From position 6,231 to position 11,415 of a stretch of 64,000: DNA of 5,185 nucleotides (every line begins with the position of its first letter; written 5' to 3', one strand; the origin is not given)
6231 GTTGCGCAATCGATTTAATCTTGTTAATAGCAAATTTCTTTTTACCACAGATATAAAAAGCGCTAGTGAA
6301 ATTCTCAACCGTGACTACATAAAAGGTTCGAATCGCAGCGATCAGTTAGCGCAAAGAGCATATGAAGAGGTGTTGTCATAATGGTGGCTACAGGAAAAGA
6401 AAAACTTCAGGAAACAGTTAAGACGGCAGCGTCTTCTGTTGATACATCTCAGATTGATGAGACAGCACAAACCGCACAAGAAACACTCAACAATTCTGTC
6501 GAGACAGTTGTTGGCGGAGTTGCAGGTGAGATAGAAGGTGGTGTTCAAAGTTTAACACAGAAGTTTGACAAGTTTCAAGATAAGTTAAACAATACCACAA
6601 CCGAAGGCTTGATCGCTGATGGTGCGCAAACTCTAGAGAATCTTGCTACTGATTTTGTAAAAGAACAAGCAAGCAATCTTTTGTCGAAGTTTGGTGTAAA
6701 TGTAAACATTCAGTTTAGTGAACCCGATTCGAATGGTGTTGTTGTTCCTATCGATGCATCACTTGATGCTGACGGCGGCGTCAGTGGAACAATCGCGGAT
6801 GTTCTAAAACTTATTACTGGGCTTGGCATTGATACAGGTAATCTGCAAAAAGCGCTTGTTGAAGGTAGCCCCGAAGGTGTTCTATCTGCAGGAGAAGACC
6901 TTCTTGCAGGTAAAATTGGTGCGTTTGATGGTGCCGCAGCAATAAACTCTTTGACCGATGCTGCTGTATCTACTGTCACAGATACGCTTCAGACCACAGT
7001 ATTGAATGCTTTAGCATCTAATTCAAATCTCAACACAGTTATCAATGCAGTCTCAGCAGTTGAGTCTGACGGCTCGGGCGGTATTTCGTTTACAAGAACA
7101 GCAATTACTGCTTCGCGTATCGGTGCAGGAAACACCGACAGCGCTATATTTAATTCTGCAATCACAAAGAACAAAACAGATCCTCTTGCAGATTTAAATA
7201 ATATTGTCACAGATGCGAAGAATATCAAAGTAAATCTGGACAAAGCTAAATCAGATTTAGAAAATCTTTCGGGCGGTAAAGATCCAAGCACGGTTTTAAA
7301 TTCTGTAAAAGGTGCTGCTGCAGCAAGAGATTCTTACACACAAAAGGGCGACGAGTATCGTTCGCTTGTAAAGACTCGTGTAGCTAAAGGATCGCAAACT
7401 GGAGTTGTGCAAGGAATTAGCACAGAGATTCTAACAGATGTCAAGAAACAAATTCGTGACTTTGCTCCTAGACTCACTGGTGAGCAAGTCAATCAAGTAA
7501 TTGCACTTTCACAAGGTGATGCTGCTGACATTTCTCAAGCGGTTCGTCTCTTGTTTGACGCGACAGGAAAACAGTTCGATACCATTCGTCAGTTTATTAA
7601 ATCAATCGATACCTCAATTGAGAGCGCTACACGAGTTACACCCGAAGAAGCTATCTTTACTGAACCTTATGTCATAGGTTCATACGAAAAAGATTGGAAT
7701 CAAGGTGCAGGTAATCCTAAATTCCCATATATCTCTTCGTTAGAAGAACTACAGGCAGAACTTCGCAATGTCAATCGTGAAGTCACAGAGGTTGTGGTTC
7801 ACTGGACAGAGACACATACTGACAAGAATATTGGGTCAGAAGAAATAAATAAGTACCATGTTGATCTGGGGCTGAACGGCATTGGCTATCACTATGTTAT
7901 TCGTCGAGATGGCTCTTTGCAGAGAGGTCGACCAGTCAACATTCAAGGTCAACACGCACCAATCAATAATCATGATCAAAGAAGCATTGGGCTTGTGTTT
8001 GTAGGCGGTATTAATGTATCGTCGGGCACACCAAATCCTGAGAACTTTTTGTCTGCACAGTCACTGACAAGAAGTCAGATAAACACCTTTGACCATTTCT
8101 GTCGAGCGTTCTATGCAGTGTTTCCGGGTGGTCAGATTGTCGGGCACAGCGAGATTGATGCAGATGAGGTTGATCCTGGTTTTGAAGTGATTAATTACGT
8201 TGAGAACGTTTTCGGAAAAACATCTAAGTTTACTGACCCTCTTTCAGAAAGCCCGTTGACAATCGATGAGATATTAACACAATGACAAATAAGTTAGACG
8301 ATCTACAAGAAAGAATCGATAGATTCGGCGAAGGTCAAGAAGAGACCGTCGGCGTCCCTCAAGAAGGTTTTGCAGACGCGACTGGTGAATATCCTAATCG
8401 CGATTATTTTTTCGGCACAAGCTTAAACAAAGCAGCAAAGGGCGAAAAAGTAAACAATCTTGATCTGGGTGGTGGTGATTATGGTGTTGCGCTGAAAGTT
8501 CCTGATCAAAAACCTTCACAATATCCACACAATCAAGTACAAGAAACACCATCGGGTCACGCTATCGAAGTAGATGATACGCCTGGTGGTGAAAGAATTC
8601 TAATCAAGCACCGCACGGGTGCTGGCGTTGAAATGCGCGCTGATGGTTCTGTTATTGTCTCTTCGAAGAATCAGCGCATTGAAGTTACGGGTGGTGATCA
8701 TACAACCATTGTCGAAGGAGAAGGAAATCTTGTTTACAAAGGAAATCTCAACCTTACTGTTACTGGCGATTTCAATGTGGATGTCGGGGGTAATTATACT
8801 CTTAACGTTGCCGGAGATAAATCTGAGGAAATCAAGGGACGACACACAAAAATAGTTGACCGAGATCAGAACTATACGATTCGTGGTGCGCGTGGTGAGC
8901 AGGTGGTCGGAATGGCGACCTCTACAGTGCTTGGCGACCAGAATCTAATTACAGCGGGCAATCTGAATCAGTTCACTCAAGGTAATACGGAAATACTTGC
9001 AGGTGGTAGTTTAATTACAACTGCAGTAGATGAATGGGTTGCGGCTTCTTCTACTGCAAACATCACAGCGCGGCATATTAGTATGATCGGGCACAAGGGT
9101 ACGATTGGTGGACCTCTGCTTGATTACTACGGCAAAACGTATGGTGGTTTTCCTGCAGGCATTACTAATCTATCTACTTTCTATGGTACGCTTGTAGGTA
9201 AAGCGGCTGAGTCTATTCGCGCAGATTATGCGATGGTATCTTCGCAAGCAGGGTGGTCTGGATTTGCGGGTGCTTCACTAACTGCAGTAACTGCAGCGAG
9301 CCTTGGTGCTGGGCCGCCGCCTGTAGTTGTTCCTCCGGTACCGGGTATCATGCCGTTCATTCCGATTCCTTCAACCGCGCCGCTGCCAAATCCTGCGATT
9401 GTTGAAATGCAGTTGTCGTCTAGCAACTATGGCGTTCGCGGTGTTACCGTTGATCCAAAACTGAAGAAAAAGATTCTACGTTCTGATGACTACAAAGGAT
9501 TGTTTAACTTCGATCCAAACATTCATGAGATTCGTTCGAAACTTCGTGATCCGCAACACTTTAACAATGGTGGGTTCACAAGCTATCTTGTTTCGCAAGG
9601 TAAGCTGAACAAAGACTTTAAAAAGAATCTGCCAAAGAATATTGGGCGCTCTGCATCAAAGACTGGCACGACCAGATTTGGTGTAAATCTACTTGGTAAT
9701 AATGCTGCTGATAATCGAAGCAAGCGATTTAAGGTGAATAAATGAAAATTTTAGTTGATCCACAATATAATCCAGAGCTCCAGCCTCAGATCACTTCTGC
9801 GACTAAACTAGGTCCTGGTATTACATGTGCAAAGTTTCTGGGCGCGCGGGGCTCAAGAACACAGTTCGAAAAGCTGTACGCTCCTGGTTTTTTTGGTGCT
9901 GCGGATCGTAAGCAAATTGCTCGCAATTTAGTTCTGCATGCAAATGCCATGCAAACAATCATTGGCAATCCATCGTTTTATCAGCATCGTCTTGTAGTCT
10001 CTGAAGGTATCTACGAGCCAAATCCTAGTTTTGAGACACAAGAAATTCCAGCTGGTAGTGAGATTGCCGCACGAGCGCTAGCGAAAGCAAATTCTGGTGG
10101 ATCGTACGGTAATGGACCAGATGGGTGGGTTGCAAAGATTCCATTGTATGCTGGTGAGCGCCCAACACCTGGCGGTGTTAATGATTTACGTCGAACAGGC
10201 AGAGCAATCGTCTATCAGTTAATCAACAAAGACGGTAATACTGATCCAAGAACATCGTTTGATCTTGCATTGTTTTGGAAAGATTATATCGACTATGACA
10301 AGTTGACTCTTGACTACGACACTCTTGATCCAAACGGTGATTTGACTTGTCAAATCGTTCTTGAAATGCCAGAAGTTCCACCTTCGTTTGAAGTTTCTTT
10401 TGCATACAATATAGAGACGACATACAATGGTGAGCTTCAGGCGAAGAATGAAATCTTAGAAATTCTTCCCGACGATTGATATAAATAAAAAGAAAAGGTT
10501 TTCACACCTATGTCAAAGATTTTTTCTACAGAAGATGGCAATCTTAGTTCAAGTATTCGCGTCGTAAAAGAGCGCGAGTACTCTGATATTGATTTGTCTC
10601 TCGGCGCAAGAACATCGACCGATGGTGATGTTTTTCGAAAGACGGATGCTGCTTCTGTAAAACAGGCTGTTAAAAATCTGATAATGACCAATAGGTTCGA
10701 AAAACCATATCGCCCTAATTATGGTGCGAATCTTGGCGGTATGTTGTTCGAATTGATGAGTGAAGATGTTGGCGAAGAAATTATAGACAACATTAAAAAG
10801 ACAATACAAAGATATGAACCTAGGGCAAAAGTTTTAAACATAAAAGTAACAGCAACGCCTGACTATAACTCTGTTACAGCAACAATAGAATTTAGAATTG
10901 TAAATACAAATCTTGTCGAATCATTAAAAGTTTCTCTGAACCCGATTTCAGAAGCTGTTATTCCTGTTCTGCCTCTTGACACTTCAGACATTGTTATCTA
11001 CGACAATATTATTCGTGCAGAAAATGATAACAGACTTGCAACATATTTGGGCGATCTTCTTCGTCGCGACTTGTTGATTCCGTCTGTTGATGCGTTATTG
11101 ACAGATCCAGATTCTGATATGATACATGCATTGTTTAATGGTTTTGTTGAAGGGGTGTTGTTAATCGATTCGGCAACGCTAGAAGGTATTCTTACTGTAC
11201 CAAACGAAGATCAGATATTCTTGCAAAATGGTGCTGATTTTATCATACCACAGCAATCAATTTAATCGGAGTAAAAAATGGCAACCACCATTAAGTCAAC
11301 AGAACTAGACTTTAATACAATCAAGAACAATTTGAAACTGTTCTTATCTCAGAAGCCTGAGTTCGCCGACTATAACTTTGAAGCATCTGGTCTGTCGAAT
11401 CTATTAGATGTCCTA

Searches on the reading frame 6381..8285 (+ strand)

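Call 86: search_protein_families(library=phrogs, proteins=[window:6381-8285:+], max_evalue=0.00001)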
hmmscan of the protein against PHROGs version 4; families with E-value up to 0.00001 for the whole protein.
window:6381-8285:+ (634 aa): 3 families
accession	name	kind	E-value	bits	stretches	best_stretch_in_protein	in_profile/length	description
phrog_822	-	lysis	1.2e-28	101.3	1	463-621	19-167/215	amidase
phrog_1493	-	lysis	2.5e-12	47.7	1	467-603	33-155/394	endolysin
phrog_35436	-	lysis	1e-07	32.5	1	464-539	15-86/266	amidase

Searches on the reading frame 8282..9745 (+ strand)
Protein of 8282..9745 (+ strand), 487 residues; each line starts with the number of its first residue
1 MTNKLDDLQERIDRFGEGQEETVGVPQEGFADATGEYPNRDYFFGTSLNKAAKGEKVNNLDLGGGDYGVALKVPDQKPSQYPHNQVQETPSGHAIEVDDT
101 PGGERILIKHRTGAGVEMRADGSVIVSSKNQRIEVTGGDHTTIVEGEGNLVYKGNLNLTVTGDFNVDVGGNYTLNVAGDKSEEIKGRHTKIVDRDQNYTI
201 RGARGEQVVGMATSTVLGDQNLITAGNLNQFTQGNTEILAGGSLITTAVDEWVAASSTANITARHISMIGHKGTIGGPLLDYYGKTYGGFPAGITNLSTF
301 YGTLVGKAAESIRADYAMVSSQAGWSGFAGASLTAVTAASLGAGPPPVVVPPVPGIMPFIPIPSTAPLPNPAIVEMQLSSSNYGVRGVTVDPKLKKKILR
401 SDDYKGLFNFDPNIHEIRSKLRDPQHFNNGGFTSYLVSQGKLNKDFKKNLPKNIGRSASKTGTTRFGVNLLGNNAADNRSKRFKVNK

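Call 86: search_protein_families(library=phrogs, proteins=[window:8282-9745:+], max_evalue=0.00001)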
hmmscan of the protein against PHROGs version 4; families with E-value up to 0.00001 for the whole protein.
window:8282-9745:+ (487 aa): 4 families
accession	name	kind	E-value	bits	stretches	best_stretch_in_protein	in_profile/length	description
phrog_430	-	tail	2.3e-34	119.9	1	72-263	324-518/868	baseplate hub subunit and tail lysozyme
phrog_27932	-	tail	2.6e-24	86.5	1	79-257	530-708/855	baseplate hub subunit and tail lysozyme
phrog_24638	-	tail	1.1e-08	35.6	1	72-191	15-130/289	baseplate hub subunit and tail lysozyme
phrog_9992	-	tail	3.8e-06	27.6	0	144-201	124-179/228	baseplate assembly protein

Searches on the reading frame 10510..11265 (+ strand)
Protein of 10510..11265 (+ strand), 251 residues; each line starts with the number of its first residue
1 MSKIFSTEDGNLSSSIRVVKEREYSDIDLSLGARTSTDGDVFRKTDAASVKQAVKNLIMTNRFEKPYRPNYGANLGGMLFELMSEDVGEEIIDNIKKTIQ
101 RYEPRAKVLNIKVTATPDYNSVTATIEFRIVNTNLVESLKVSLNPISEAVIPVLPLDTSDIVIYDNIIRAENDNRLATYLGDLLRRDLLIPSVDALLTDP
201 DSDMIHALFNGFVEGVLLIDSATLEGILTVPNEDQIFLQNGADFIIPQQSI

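Call 86: search_protein_families(library=phrogs, proteins=[window:10510-11265:+], max_evalue=0.00001)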
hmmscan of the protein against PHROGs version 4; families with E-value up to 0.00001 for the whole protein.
window:10510-11265:+ (251 aa): 3 families
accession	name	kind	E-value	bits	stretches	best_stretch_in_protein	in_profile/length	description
phrog_261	-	tail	3.2e-35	123.4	1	18-149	16-147/312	baseplate wedge subunit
phrog_43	-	tail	1.2e-16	61.5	1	43-139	15-112/126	baseplate wedge subunit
phrog_37990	-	tail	8.2e-09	36.3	1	69-143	2-77/80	baseplate wedge subunit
